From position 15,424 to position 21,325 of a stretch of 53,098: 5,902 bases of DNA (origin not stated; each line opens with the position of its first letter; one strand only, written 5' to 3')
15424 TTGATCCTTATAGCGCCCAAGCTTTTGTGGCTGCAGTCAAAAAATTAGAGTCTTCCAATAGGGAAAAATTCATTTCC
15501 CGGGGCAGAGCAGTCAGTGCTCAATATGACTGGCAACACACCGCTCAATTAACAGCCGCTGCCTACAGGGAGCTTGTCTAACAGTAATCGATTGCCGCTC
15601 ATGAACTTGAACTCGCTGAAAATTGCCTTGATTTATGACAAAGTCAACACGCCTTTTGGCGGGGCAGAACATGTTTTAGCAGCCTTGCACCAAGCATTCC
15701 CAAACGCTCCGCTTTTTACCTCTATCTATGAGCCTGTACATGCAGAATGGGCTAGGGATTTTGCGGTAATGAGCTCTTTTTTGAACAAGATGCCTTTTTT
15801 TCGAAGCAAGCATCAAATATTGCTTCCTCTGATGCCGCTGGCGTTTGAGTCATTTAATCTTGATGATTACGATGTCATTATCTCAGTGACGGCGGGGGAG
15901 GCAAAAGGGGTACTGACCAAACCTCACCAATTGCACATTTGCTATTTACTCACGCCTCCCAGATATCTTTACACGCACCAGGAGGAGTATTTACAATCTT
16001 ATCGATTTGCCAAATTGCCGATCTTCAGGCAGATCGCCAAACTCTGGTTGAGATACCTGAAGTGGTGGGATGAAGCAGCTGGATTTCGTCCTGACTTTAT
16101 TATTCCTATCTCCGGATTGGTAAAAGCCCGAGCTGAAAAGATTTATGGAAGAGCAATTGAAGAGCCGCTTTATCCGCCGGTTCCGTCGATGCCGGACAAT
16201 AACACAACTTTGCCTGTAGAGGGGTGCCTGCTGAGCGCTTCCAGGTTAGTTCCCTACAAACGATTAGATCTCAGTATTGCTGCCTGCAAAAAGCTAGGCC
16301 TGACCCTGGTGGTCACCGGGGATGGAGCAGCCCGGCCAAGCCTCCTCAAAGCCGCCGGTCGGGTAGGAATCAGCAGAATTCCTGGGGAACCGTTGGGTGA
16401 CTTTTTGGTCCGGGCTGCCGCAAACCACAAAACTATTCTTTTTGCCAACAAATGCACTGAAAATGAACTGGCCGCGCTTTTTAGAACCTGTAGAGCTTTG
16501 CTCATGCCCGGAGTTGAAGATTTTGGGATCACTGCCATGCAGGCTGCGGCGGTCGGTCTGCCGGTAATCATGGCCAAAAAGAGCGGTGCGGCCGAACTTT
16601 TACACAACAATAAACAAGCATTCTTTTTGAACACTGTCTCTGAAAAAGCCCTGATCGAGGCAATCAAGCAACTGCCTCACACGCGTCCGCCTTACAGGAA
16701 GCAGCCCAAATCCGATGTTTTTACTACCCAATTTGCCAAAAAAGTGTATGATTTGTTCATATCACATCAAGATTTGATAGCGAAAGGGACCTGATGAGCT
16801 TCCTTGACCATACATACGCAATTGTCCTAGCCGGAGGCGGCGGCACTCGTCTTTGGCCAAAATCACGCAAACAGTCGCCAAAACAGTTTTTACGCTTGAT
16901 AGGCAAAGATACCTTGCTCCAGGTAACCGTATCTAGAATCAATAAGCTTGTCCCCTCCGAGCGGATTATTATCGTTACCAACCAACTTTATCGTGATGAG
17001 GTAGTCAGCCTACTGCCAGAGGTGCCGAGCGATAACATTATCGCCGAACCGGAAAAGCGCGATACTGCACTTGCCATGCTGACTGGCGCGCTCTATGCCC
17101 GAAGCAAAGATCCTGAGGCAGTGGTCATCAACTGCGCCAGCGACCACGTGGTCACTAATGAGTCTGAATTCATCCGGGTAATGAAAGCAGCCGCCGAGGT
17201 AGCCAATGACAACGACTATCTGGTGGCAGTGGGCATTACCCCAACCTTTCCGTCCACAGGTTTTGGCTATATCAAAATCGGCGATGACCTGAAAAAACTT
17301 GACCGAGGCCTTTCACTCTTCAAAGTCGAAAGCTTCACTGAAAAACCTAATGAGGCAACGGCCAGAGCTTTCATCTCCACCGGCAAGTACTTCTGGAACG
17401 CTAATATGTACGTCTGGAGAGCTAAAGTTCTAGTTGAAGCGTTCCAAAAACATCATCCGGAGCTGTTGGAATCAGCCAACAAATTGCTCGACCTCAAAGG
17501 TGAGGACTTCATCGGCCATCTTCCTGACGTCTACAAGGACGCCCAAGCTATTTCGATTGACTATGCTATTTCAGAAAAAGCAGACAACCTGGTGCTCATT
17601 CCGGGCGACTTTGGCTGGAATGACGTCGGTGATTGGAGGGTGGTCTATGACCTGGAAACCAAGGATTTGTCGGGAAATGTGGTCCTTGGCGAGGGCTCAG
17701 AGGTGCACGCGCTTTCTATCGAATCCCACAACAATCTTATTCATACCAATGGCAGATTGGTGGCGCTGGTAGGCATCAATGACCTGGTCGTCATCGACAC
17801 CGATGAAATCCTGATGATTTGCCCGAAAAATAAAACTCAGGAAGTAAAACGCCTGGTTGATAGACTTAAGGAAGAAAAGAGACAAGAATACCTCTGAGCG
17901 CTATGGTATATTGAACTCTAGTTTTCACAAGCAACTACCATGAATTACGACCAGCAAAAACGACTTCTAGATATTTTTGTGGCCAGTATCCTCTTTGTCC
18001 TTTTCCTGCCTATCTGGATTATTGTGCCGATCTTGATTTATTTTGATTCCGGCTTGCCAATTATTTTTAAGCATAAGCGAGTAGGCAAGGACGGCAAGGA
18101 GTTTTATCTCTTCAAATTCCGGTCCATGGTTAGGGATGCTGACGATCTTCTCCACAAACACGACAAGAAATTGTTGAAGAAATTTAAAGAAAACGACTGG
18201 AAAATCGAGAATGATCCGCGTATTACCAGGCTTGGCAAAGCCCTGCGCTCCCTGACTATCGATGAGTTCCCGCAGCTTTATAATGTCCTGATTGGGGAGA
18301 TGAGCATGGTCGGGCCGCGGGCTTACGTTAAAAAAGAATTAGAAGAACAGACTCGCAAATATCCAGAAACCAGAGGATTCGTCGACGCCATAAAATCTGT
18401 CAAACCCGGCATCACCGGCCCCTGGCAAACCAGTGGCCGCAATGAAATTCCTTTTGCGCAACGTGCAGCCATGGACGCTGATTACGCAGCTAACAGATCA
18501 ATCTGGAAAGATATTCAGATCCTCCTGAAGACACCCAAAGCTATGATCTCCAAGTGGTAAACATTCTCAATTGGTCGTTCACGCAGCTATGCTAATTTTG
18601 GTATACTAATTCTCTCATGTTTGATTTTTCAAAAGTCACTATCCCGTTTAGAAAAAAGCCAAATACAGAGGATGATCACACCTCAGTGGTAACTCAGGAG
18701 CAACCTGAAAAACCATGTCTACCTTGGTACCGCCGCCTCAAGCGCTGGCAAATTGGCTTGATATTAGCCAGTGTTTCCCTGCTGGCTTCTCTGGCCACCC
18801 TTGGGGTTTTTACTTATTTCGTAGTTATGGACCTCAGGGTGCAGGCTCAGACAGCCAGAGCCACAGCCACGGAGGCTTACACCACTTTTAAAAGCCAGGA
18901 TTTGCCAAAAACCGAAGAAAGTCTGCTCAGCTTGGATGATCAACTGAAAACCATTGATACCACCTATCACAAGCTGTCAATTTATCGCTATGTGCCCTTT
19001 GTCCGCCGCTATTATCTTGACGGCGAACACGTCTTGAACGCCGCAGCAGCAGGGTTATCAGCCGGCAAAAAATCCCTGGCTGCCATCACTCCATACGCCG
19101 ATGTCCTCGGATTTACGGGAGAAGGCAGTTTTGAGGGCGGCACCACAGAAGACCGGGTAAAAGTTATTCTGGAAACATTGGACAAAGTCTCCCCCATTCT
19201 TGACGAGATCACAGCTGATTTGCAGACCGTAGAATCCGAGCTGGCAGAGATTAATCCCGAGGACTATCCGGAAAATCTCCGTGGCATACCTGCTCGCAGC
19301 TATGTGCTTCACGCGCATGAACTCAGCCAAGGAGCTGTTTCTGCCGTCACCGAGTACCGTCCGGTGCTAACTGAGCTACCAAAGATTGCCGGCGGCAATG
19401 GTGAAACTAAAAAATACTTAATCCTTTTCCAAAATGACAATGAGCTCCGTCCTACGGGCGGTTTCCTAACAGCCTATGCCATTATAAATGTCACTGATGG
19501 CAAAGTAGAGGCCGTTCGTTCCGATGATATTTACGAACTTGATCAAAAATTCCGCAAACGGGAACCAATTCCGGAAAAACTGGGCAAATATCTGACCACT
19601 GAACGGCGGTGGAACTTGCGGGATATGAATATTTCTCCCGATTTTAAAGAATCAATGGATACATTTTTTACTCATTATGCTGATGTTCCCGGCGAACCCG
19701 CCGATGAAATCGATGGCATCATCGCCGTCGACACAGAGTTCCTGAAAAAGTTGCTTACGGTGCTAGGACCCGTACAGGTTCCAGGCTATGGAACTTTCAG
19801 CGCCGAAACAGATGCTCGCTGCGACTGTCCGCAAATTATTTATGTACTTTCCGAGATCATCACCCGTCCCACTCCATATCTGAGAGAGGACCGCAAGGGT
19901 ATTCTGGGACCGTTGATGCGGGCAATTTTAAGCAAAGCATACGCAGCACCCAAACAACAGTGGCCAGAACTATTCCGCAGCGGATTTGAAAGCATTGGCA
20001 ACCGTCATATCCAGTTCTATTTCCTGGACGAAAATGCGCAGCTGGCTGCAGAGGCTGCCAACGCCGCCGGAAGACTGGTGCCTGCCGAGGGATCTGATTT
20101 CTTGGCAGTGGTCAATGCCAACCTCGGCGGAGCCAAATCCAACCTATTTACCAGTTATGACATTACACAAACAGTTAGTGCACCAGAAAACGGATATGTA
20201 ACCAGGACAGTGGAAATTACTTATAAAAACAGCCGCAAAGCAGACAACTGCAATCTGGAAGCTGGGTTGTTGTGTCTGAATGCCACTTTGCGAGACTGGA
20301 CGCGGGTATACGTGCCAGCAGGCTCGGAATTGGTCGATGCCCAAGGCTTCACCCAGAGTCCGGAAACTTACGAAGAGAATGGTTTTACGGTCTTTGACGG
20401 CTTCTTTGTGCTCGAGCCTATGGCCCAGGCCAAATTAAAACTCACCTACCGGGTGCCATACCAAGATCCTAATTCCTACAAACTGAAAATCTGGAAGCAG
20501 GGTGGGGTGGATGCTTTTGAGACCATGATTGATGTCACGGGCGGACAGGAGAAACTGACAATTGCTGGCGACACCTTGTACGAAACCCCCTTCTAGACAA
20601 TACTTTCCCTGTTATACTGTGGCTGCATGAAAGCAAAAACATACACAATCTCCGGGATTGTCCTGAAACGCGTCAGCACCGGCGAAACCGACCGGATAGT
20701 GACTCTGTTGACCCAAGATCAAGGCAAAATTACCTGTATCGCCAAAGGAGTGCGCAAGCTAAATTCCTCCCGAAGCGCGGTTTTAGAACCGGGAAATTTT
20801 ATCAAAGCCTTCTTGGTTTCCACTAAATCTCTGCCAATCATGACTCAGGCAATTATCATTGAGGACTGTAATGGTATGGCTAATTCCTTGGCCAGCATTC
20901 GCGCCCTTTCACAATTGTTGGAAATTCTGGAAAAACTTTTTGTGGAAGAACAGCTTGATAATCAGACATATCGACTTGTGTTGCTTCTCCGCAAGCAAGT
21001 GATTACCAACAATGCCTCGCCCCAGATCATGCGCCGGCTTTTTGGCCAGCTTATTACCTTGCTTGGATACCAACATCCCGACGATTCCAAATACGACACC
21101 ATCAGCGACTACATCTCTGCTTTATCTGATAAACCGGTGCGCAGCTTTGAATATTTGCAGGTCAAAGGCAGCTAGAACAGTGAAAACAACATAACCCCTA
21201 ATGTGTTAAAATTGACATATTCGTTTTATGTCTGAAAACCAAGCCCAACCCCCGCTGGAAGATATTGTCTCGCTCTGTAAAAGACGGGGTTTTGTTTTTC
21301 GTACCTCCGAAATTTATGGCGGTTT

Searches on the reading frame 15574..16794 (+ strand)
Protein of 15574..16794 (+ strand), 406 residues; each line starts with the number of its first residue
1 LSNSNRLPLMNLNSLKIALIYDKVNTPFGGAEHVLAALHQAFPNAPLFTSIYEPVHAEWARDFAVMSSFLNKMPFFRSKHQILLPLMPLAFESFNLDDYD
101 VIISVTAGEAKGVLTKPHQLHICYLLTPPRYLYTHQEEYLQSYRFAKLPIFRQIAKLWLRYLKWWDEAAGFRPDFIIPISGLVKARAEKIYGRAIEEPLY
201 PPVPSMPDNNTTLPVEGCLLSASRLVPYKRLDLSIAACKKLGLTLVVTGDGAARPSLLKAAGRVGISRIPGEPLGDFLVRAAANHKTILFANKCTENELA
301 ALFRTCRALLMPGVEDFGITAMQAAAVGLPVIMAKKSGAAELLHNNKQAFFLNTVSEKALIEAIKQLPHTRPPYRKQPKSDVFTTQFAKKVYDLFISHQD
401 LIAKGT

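Call 17: search_protein_families(library=pfam, proteins=[window:15574-16794:+])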
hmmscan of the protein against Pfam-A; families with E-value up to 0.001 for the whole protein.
window:15574-16794:+ (406 aa): 3 families
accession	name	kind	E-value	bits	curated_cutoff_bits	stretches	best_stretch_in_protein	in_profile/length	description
PF00534.26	Glycos_transf_1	-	7.3e-17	61.9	26.4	1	219-374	18-161/172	Glycosyl transferases group 1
PF13692.12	Glyco_trans_1_4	-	2.6e-11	44.4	27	1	219-367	4-139/142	Glycosyl transferases group 1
PF20706.3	GT4-conflict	-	3.2e-09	36.7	26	1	295-346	271-323/385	Family 4 Glycosyltransferase in conflict systems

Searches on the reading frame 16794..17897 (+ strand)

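Call 17: search_protein_families(library=pfam, proteins=[window:16794-17897:+])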
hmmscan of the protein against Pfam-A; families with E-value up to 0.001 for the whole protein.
window:16794-17897:+ (367 aa): 4 families
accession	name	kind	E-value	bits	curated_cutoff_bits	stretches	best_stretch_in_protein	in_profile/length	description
PF00483.29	NTP_transferase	-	5.3e-44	151.1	21.2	1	9-292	2-243/245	Nucleotidyl transferase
PF22640.1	ManC_GMP_beta-helix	-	2.7e-19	69.3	27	1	307-358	4-55/55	MannoseP isomerase/GMP-like beta-helix domain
PF12804.13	NTP_transf_3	-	2.4e-08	34.8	27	1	9-134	1-112/160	MobA-like NTP transferase domain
PF01128.25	IspD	-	0.00017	21.9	27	1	9-122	3-107/221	2-C-methyl-D-erythritol 4-phosphate cytidylyltransferase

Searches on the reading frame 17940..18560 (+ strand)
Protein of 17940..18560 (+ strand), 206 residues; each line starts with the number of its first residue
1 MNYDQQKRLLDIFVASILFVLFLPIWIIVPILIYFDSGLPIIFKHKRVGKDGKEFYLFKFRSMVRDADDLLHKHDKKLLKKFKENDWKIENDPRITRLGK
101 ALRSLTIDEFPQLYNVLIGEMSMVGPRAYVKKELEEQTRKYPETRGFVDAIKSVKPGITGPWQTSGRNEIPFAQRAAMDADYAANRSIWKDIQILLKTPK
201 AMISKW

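Call 17: search_protein_families(library=pfam, proteins=[window:17940-18560:+])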
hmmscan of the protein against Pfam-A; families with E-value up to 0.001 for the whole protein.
window:17940-18560:+ (206 aa): 1 family
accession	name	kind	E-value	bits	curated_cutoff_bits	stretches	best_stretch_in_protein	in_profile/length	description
PF02397.22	Bac_transf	-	3.4e-60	203.1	27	1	7-203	1-178/179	Bacterial sugar transferase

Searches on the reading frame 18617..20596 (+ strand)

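Call 17: search_protein_families(library=pfam, proteins=[window:18617-20596:+])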
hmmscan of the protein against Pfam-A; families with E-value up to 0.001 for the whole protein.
window:18617-20596:+ (659 aa): 1 family
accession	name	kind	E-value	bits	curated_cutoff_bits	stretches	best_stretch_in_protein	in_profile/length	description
PF13196.11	DUF4012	-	8e-26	91.7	28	1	264-393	3-128/144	Protein of unknown function (DUF4012)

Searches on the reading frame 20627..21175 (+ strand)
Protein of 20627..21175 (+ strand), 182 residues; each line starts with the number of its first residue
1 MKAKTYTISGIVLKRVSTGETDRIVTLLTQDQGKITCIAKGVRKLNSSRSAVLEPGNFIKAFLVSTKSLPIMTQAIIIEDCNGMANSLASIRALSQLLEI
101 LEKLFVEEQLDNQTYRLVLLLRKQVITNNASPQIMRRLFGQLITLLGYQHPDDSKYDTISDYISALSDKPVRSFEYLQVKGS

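Call 17: search_protein_families(library=pfam, proteins=[window:20627-21175:+])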
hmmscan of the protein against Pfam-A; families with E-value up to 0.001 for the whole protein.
window:20627-21175:+ (182 aa): 1 family
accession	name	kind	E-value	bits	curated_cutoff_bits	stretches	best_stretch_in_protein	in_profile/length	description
PF11967.14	RecO_N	-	1.2e-18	67.4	27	1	5-79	3-78/80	Recombination protein O N terminal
